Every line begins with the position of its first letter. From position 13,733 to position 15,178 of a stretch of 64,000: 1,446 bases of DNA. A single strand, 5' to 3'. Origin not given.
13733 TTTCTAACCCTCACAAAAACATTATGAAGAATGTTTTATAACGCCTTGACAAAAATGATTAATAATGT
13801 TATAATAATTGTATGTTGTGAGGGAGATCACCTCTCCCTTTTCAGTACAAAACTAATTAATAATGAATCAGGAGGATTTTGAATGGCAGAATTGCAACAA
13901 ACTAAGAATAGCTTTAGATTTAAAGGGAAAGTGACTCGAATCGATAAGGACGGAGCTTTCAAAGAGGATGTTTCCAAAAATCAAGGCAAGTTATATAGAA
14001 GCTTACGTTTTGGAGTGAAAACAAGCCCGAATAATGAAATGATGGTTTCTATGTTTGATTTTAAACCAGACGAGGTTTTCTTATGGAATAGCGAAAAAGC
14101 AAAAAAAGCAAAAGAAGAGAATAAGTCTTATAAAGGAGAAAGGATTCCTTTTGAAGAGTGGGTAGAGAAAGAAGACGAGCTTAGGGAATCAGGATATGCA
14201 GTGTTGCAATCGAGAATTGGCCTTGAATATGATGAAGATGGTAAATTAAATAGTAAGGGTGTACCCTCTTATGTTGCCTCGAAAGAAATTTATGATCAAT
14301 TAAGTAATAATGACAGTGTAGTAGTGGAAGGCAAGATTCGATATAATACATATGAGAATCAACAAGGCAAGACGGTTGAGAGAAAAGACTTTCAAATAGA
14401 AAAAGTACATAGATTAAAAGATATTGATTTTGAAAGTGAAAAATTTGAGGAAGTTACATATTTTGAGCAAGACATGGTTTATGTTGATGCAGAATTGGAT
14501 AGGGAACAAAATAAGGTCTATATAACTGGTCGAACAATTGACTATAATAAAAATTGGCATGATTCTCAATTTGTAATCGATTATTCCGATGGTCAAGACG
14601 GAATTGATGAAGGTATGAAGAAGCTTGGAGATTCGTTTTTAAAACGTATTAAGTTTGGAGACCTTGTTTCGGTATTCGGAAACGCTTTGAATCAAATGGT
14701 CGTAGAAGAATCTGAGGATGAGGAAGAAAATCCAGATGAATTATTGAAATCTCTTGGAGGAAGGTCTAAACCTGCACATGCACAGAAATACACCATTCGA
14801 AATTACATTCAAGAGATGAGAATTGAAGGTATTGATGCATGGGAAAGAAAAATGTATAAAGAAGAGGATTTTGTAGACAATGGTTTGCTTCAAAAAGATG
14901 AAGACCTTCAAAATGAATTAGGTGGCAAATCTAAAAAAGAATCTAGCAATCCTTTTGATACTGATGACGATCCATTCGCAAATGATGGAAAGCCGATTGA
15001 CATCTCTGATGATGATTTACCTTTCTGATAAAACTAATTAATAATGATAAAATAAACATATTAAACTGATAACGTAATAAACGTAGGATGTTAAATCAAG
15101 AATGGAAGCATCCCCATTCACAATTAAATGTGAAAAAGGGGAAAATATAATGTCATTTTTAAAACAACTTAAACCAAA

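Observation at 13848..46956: Three copies of the element lack any -10 hexamer and sit at a fixed 20-21 nt from the start codon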

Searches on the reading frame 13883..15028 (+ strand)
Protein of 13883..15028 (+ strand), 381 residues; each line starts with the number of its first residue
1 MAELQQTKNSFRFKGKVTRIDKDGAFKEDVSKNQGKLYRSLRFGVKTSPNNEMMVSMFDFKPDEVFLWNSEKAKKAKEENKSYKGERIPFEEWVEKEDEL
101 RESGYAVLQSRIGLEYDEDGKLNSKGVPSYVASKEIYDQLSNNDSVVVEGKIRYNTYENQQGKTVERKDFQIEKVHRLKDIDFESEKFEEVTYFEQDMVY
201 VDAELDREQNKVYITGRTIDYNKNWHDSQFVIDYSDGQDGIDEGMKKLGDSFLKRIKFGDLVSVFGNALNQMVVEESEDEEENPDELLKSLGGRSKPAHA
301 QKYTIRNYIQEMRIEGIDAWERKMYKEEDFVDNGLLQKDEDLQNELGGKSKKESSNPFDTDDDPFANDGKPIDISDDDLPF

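Call 12: search_protein_families(library=pfam, proteins=[window:13883-15028:+], max_evalue=0.01)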
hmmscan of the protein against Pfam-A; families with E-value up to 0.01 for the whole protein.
window:13883-15028:+ (381 aa): 1 family
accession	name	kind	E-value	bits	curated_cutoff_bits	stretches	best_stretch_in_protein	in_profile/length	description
PF00436.31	SSB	-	0.00027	21.4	26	1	136-176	62-102/104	Single-strand binding protein family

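Call 13: search_protein_families(library=phrogs, proteins=[window:13883-15028:+], max_evalue=0.001)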
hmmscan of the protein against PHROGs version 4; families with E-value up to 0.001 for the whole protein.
window:13883-15028:+ (381 aa): 2 families
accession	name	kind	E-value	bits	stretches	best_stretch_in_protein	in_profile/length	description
phrog_2367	-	unknown function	8.1e-61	207.2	1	1-381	6-325/326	-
phrog_44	-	DNA, RNA and nucleotide metabolism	4.3e-05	24.4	0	351-381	196-228/271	single strand DNA binding protein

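Call 19: search_dna_similar(query=window:13883-15028:+, collection=phages, mode=protein, max_rows=30)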
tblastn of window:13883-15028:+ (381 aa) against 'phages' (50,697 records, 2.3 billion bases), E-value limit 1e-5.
Records with a match: 62; places in all: 62; records where one place covers at least 80% of the query: 60.
Best place of each record, by identity: 60-80% 6; <60% 56.
By first word of the organism name: Bacillus 35; Lactococcus 22; Brevibacillus 2; Geobacillus 2; Alicyclobacillus 1.
By host as written in the record: Lactococcus lactis 17; Bacillus anthracis Sterne 10; Bacillus anthracis 7; Bacillus cereus 6; Bacillus subtilis BEST7003 2; Bacillus subtilis 2; Bacillus cohnii 2; Bacillus cereus VKM B-370 2; and 10 more.
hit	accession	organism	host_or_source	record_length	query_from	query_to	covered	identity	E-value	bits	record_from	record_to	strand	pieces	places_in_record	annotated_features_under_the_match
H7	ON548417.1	Bacillus phage vB_BanS-Thrax1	Bacillus anthracis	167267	3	381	99%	57.5%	2e-123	398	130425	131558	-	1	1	single-stranded DNA binding protein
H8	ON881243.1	Bacillus phage PK-3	Bacillus sp.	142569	3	360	94%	60.7%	2e-136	435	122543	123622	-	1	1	hypothetical protein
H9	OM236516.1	Bacillus phage FADO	Bacillus subtilis BEST7003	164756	3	360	94%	60.7%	2e-136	435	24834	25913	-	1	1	hypothetical protein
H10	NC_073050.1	Bacillus phage FADO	Bacillus subtilis BEST7003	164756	3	360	94%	60.7%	2e-136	435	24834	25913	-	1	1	hypothetical protein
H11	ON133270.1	Bacillus phage 2S-4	Rosselomorea vietnamensis FJAT-46955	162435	3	360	94%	60.4%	7e-136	433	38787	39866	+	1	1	none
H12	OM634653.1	Bacillus phage vB_BsuS_PJN02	Bacillus subtilis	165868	3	360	94%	60.4%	7e-136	433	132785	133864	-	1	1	putative single-stranded DNA binding protein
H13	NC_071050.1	Bacillus phage vB_BsuS_PJN02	Bacillus subtilis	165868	3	360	94%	60.4%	7e-136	433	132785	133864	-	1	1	putative single-stranded DNA binding protein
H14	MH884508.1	Bacillus phage vB_BcoS-136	Bacillus cohnii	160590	2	381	100%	56.7%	2e-126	406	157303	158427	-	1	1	hypothetical protein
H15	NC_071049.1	Bacillus phage vB_BcoS-136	Bacillus cohnii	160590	2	381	100%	56.7%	2e-126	406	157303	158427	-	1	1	hypothetical protein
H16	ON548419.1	Bacillus phage vB_BanS-Thrax3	Bacillus anthracis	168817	3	381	99%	56.7%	3e-121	391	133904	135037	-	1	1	single-stranded DNA binding protein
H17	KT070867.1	Bacillus phage PBC2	Bacillus cereus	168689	3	381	99%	56.4%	2e-121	392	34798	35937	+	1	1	putative single-stranded DNA binding protein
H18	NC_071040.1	Bacillus phage PBC2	Bacillus cereus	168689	3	381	99%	56.4%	2e-121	392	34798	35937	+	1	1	putative single-stranded DNA binding protein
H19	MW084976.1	Bacillus phage Kirov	Bacillus cereus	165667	3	381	99%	55.0%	8e-116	376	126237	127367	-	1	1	ssDNA-binding protein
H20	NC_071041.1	Bacillus phage Kirov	Bacillus cereus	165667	3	381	99%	55.0%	8e-116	376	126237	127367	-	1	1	ssDNA-binding protein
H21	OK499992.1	Bacillus phage vB_BanS_Nate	Bacillus anthracis Sterne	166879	2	381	100%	42.6%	2e-83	283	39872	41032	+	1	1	single-stranded DNA-binding protein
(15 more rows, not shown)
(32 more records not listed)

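Call 20: get_annotated_region(hit=H17, flank=3000)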
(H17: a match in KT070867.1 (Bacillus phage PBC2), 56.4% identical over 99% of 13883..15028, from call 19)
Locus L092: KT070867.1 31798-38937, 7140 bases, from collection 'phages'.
description: Bacillus phage PBC2, complete genome.
organism: Bacillus phage PBC2 (NCBI taxid 1675029)
taxonomy: Viruses; Duplodnaviria; Heunggongvirae; Uroviricota; Caudoviricetes; Andregratiavirinae; Haetaevirus; Haetaevirus PBC2
host: Bacillus cereus; source: -; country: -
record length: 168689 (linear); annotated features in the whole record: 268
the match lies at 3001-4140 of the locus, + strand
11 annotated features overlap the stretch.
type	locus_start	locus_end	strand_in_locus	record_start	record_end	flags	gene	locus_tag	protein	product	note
CDS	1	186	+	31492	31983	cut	-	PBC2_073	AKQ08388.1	hypothetical protein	-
CDS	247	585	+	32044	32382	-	-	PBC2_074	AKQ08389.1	hypothetical protein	-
CDS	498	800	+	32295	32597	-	-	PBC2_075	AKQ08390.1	hypothetical protein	-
CDS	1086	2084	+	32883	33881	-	-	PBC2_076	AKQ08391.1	DNA breaking-rejoining enzyme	-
CDS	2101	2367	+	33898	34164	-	-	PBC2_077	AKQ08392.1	hypothetical protein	-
CDS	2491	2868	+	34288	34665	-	-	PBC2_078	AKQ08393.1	hypothetical protein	-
CDS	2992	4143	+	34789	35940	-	-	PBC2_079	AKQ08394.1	putative single-stranded DNA binding protein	-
CDS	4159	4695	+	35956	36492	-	-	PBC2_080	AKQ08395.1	HNH endonuclease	-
CDS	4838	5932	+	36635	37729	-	-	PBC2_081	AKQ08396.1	p-loop containing nucleoside triphosphate hydrolase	-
CDS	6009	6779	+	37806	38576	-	-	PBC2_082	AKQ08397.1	hypothetical protein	-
CDS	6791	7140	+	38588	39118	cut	-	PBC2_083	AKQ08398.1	deoxynucleoside kinase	-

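Call 21: get_annotated_region(hit=H9, flank=3000)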
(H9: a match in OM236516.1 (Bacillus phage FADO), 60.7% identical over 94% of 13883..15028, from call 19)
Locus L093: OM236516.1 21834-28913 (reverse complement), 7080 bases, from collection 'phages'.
description: Bacillus phage FADO, complete genome.
organism: Bacillus phage FADO (NCBI taxid 2917160)
taxonomy: Viruses; Duplodnaviria; Heunggongvirae; Uroviricota; Caudoviricetes
host: Bacillus subtilis BEST7003; source: soil; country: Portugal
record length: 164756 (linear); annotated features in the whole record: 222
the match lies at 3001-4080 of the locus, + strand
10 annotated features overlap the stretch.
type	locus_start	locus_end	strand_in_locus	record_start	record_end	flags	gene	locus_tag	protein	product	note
CDS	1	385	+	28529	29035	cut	-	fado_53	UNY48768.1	hypothetical protein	-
CDS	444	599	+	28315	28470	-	-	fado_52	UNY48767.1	hypothetical protein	-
CDS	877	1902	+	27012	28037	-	-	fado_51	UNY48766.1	hypothetical protein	-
CDS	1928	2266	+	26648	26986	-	-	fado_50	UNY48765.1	hypothetical protein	-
CDS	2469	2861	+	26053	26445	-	-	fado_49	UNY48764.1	hypothetical protein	BH2348 unknown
CDS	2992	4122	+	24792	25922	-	-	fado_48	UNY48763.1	hypothetical protein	Phage related protein, YorF B.subtilis homolog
CDS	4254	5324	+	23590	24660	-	-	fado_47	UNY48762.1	hypothetical protein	Phage related protein, YorG B.subtilis homolog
CDS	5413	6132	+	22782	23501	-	-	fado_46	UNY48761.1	cell wall-binding protein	-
CDS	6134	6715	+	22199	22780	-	-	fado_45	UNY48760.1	hypothetical protein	-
CDS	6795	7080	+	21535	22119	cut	-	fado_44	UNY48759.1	hypothetical protein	-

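Call 22: get_annotated_region(hit=H14, flank=3000)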
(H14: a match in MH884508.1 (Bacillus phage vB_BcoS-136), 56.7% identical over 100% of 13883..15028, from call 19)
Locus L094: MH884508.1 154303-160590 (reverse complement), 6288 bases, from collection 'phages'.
description: Bacillus phage vB_BcoS-136, complete genome.
organism: Bacillus phage vB_BcoS-136 (NCBI taxid 2419619)
taxonomy: Viruses; Duplodnaviria; Heunggongvirae; Uroviricota; Caudoviricetes; Kenyattavirus; Kenyattavirus kv136
host: Bacillus cohnii; source: Lake Elmenteita sediment; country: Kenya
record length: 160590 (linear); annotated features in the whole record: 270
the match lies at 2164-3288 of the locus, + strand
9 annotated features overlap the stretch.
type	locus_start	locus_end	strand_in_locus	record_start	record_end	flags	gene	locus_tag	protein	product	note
CDS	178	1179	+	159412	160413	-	-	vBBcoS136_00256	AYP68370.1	site-specific recombinase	putative homolog of YP_008873336 hypothetical protein [Bacillus phage vB_BanS-Tsamsa], site-specific recombinase XerD ...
CDS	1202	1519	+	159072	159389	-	-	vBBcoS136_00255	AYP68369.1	hypothetical protein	putative homolog of YP_008873337 hypothetical protein [Bacillus phage vB_BanS-Tsamsa]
CDS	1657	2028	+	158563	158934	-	-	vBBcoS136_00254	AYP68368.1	hypothetical protein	putative homolog of YP_008873338 hypothetical protein [Bacillus phage vB_BanS-Tsamsa] and WP_010898502 hypothetical ...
CDS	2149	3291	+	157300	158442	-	-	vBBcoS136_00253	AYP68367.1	hypothetical protein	putative homolog of YP_008873339 hypothetical protein [Bacillus phage vB_BanS-Tsamsa], hypothetical protein T548_0071 ...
CDS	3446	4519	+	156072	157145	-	-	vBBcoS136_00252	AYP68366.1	hypothetical protein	putative homolog of YP_008873340 hypothetical protein [Bacillus phage vB_BanS-Tsamsa] and hypothetical protein ...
CDS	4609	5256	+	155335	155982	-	yocH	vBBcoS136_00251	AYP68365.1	cell wall-binding protein precursor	putative homolog of SPBc2 prophage-derived protein YorM [Bacillus subtilis] and gp2.8 [Bacillus phage SPO1]; cell ...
CDS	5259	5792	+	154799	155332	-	yorR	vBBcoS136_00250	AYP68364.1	hypothetical protein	putative homolog of YP_008873342 hypothetical protein [Bacillus phage vB_BanS-Tsamsa] and SPBc2 prophage-derived ...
regulatory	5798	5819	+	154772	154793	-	-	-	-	terminator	putative transcriptional terminator, - 11.10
CDS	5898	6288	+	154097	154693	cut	-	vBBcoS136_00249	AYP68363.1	hypothetical protein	putative homolog of YP_008873343 hypothetical protein [Bacillus phage vB_BanS-Tsamsa], hypothetical protein T548_0074 ...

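Call 33: find_related_loci(query=window:13883-15028:+, collection=viral_contigs, flank=10000)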
Query window:13883-15028:+ (381 aa) in viral_contigs; peptide patterns used: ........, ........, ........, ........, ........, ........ (x = any residue, [..] = any of these).
10 stretches matched a pattern; 1 encode a relative of the query (tblastn E <= 1e-3); 1 distinct loci.
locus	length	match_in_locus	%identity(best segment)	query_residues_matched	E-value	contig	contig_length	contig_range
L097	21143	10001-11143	96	1-381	0e+0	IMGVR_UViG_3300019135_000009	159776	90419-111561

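Call 35: find_related_loci(query=A1, collection=viral_contigs, flank=10000)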
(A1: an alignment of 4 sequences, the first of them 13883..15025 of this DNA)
Query A1 (381 aa) in viral_contigs; peptide patterns used: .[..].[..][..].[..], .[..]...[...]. (x = any residue, [..] = any of these).
171 stretches matched a pattern; 18 encode a relative of the query (tblastn E <= 1e-3); 18 distinct loci.
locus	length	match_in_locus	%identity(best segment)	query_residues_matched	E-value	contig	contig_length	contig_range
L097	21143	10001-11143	96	1-381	0e+0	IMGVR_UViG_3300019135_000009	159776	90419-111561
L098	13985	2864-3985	56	1-381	9e-138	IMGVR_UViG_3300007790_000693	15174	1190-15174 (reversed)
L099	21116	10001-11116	57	4-381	6e-134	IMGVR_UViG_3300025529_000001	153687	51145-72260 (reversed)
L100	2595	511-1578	56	3-358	6e-140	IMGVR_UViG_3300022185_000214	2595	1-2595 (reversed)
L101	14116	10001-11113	54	1-381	5e-133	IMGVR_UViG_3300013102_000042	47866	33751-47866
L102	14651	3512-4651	54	1-381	3e-131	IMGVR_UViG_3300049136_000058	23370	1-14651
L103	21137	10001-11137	56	3-381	5e-129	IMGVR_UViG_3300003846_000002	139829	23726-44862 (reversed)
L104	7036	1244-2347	56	3-365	2e-125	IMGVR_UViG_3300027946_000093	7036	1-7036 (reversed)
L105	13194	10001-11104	56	3-365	2e-125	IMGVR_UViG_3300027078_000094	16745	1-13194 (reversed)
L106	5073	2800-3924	50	2-381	1e-123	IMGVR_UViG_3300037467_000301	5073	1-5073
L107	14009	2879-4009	54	3-381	1e-122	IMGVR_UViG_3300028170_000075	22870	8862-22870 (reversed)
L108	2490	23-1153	54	3-381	6e-129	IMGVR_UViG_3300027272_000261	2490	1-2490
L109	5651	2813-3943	54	3-381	5e-123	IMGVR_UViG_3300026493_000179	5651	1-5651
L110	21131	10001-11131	54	3-381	1e-122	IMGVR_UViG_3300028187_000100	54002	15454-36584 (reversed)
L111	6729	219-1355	49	3-381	2e-103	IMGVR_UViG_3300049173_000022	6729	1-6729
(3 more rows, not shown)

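Call 42: search_dna_similar(query=window:13883-15028:+, collection=phages, mode=protein, max_rows=32, rows=spread)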
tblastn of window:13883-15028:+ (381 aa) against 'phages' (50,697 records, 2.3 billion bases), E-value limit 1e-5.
Records with a match: 62; places in all: 62; records where one place covers at least 80% of the query: 60.
Best place of each record, by identity: 60-80% 6; <60% 56.
By first word of the organism name: Bacillus 35; Lactococcus 22; Brevibacillus 2; Geobacillus 2; Alicyclobacillus 1.
By host as written in the record: Lactococcus lactis 17; Bacillus anthracis Sterne 10; Bacillus anthracis 7; Bacillus cereus 6; Bacillus subtilis BEST7003 2; Bacillus subtilis 2; Bacillus cohnii 2; Bacillus cereus VKM B-370 2; and 10 more.
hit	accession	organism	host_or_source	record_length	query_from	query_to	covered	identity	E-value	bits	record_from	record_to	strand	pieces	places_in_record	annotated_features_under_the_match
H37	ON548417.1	Bacillus phage vB_BanS-Thrax1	Bacillus anthracis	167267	3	381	99%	57.5%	2e-123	398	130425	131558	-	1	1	single-stranded DNA binding protein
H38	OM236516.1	Bacillus phage FADO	Bacillus subtilis BEST7003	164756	3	360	94%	60.7%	2e-136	435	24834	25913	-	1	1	hypothetical protein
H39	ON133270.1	Bacillus phage 2S-4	Rosselomorea vietnamensis FJAT-46955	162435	3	360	94%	60.4%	7e-136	433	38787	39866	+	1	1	none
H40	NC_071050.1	Bacillus phage vB_BsuS_PJN02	Bacillus subtilis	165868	3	360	94%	60.4%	7e-136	433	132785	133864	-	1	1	putative single-stranded DNA binding protein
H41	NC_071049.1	Bacillus phage vB_BcoS-136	Bacillus cohnii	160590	2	381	100%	56.7%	2e-126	406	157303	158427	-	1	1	hypothetical protein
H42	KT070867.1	Bacillus phage PBC2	Bacillus cereus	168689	3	381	99%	56.4%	2e-121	392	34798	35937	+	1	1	putative single-stranded DNA binding protein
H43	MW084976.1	Bacillus phage Kirov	Bacillus cereus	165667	3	381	99%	55.0%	8e-116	376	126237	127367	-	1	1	ssDNA-binding protein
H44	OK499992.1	Bacillus phage vB_BanS_Nate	Bacillus anthracis Sterne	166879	2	381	100%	42.6%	2e-83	283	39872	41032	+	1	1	single-stranded DNA-binding protein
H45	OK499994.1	Bacillus phage vB_BanS_Skywalker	Bacillus anthracis Sterne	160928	2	381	100%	42.3%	6e-84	284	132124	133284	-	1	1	single-stranded DNA-binding protein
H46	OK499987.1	Bacillus phage vB_BanS_MrDarsey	Bacillus anthracis Sterne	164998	2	381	100%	42.3%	1e-82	280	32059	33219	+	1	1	single-stranded DNA-binding protein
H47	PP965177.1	Bacillus phage KoopaTroopa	Bacillus thuringiensis serovar kurstaki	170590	2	381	100%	42.3%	1e-82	280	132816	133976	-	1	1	single-stranded DNA-binding protein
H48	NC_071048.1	Bacillus phage vB_BanS_Chewbecca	Bacillus anthracis Sterne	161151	2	381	100%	42.0%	5e-82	278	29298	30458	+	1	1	hypothetical protein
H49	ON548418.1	Bacillus phage vB_BanS-Thrax2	Bacillus anthracis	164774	2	381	100%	41.7%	3e-80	273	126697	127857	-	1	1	single-stranded DNA binding protein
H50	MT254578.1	Bacillus phage Izhevsk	Bacillus cereus VKM B-370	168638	2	381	100%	41.0%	1e-84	286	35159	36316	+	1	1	single-stranded DNA-binding protein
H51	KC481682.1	Bacillus phage vB_BanS-Tsamsa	Bacillus anthracis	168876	2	381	100%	41.0%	3e-84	285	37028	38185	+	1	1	hypothetical protein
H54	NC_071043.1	Bacillus phage pW2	Bacillus cereus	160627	2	381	100%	40.1%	6e-85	287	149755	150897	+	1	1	putative single-stranded DNA binding protein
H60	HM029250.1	Lactococcus phage 949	Lactococcus lactis strain ML8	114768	4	381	99%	28.9%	5e-30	127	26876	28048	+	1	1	hypothetical protein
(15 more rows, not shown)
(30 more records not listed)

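Call 43: get_annotated_region(hit=H51, flank=400)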
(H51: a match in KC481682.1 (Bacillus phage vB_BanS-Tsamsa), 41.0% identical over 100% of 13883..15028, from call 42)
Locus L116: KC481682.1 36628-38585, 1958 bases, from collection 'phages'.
description: Bacillus phage vB_BanS-Tsamsa, complete genome.
organism: Bacillus phage vB_BanS-Tsamsa (NCBI taxid 1308863)
taxonomy: Viruses; Duplodnaviria; Heunggongvirae; Uroviricota; Caudoviricetes; Joanripponvirinae; Tsamsavirus; Tsamsavirus tsamsa
host: Bacillus anthracis; source: -; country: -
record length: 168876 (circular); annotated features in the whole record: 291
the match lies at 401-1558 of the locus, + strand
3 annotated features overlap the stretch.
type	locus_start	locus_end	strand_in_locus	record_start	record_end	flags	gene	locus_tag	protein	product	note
CDS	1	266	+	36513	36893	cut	-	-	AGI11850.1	hypothetical protein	gp96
CDS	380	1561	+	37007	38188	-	-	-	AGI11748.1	hypothetical protein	gp97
CDS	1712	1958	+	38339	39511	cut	-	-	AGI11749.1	hypothetical protein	gp98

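Call 44: get_annotated_region(hit=H45, flank=400)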
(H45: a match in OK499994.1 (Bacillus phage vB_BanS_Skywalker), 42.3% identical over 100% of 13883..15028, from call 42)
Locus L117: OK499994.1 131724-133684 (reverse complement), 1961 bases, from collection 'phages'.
description: Bacillus phage vB_BanS_Skywalker, complete genome.
organism: Bacillus phage vB_BanS_Skywalker (NCBI taxid 2894789)
taxonomy: Viruses; Duplodnaviria; Heunggongvirae; Uroviricota; Caudoviricetes; Joanripponvirinae; Tsamsavirus; Tsamsavirus skywalker
host: Bacillus anthracis Sterne; source: soil; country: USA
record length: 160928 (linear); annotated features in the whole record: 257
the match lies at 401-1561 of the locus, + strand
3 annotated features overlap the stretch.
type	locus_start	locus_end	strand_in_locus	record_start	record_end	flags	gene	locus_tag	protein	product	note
CDS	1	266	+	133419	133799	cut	-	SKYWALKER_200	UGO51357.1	hypothetical protein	gp200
CDS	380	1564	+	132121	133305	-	-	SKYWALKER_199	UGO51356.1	single-stranded DNA-binding protein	gp199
CDS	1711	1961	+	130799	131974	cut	-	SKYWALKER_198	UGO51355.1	AAA family ATPase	gp198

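Call 45: get_annotated_region(hit=H60, flank=400)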
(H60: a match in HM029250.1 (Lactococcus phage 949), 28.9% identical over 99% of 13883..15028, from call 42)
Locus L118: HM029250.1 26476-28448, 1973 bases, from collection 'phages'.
description: Lactococcus phage 949, complete genome.
organism: Lactococcus phage 949 (NCBI taxid 881953)
taxonomy: Viruses; Duplodnaviria; Heunggongvirae; Uroviricota; Caudoviricetes; Audreyjarvisvirus; Audreyjarvisvirus av949
host: Lactococcus lactis strain ML8; source: -; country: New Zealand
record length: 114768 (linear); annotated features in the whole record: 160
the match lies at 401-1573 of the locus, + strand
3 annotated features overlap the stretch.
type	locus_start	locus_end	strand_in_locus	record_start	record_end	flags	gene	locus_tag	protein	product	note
CDS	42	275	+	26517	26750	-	-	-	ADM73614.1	hypothetical protein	ORF56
CDS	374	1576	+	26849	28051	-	-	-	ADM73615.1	hypothetical protein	ORF57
CDS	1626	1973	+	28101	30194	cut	-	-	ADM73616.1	hypothetical protein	ORF58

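Call 46: get_annotated_region(hit=H54, flank=400)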
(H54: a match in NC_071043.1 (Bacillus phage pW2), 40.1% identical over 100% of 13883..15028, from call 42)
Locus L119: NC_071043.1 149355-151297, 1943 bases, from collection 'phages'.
description: Bacillus phage pW2, complete genome.
organism: Bacillus phage pW2 (NCBI taxid 2500559)
taxonomy: Viruses; Duplodnaviria; Heunggongvirae; Uroviricota; Caudoviricetes; Joanripponvirinae; Sophritavirus; Sophritavirus pW2
host: Bacillus cereus; source: -; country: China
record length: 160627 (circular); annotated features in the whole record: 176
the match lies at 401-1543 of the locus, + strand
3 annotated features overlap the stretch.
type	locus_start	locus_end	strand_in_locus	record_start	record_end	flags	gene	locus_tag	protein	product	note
CDS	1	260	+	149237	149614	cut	-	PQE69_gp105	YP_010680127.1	hypothetical protein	-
CDS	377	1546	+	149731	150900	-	-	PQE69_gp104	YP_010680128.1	putative single-stranded DNA binding protein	-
CDS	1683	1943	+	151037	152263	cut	-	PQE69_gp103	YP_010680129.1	p-loop containing nucleoside triphosphate hydrolase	-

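Call 84: search_protein_families(library=pfam, max_evalue=1, proteins=[L092:1086-2084:+])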
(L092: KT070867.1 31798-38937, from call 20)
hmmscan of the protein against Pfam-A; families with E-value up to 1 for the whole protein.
L092:1086-2084:+ (332 aa): 4 families
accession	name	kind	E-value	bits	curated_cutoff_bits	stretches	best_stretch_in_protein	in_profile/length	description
PF22822.1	MrpR_N_CB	-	2.2e-19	70.3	27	1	14-91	3-79/79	MrpR, N-terminal core-binding domain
PF22823.1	MrpR_C_cat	-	5.2e-13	49.6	27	1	118-312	1-183/213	MrpR, C-terminal catalytic domain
PF00589.27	Phage_integrase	-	0.0029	17.8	27.1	1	148-209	34-86/172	Phage integrase family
PF13102.12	Phage_int_SAM_5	-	0.0065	17.3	22.3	1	60-99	54-92/98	Phage integrase SAM-like domain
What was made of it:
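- On MrpR/YopR-SPBRE repressor-operator system: There is no Phage_integrase (PF00589) hit, whereas SPbeta YopP hits it (call 84).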
